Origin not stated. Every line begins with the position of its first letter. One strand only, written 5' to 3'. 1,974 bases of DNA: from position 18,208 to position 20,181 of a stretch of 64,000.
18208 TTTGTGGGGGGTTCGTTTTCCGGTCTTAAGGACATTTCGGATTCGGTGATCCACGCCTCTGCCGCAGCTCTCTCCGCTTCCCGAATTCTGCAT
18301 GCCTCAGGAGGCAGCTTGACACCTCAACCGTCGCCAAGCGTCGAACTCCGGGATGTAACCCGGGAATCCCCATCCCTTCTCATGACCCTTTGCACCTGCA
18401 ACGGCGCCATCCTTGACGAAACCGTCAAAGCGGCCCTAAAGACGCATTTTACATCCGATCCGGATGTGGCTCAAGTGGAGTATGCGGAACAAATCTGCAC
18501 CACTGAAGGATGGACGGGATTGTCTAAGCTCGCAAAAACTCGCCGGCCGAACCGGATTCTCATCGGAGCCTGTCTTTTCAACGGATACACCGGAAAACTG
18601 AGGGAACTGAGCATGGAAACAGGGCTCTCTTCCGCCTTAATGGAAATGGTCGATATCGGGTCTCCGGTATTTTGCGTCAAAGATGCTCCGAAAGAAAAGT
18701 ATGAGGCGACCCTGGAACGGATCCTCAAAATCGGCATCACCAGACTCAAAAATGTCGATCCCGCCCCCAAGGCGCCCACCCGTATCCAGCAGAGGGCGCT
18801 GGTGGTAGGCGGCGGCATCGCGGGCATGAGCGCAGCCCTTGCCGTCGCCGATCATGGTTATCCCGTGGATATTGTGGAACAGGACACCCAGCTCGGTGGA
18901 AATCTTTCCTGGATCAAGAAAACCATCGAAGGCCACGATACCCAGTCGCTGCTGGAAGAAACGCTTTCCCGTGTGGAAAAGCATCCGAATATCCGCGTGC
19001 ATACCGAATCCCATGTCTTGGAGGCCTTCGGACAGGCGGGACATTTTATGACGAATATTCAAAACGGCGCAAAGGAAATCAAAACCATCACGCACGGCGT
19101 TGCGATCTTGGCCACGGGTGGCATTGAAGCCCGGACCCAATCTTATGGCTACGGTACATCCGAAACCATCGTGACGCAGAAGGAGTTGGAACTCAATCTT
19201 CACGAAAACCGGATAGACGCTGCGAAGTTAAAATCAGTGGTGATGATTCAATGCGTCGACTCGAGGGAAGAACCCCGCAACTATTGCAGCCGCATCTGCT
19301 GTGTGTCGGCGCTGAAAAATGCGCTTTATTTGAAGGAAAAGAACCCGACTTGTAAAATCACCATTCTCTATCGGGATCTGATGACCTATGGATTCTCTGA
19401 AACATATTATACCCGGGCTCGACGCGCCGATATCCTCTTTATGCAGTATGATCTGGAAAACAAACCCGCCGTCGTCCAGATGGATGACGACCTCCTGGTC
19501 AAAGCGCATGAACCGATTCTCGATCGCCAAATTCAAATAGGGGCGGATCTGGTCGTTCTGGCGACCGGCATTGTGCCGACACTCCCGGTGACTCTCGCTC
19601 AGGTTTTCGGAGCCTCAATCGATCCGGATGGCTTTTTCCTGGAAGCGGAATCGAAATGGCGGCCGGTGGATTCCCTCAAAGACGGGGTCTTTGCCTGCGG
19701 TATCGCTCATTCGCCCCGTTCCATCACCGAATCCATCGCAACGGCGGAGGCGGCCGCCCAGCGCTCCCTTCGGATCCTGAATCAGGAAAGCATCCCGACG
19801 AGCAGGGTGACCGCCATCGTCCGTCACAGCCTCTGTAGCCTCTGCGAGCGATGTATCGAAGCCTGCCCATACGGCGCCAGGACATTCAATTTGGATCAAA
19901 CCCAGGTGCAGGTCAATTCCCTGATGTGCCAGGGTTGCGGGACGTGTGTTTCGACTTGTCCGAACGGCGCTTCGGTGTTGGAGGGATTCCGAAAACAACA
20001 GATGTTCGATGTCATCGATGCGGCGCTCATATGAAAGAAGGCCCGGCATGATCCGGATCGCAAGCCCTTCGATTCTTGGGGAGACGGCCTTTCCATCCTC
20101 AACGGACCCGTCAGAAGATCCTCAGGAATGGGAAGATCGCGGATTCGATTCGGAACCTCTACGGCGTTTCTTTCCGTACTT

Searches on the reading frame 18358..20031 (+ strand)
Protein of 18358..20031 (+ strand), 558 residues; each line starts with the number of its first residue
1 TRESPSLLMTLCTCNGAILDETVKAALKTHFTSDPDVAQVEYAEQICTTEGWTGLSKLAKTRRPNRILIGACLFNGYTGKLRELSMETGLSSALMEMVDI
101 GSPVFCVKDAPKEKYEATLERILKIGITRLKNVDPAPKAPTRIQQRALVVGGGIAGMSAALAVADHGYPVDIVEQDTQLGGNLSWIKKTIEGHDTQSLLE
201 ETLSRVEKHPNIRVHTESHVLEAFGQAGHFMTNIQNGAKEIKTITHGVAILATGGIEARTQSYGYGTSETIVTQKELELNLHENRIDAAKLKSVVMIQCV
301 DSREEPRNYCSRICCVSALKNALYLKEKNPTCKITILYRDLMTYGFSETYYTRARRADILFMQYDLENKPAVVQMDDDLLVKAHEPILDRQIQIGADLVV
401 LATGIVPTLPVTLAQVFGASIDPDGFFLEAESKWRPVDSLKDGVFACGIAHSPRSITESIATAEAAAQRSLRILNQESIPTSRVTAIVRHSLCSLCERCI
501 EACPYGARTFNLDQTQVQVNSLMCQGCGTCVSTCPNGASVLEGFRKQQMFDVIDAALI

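Call 67: search_protein_families(library=ncbifam, proteins=[window:18358-20031:+], max_evalue=1e-15)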
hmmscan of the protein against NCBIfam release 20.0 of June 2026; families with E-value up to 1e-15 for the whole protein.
seq(558 aa): 4 families
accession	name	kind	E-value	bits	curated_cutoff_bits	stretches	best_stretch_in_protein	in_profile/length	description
NF040770.1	hetero_SS_HdrA2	exception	3e-92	310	1100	2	240-556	312-640/777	CoB-CoM heterodisulfide reductase HdrA2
NF041778.1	hetero_SS_HdrA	equivalog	2.1e-91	307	1400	2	241-553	323-647/771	ferredoxin:CoB-CoM heterodisulfide reductase subunit HdrA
NF041891.1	hdrA_Methbact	equivalog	8.1e-76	255.8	1300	2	238-557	307-636/762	ferredoxin:CoB-CoM heterodisulfide reductase subunit HdrA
NF009410.0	PRK12771.1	subfamily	7.5e-16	57.8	516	0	140-185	134-179/566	NAD(P)-binding protein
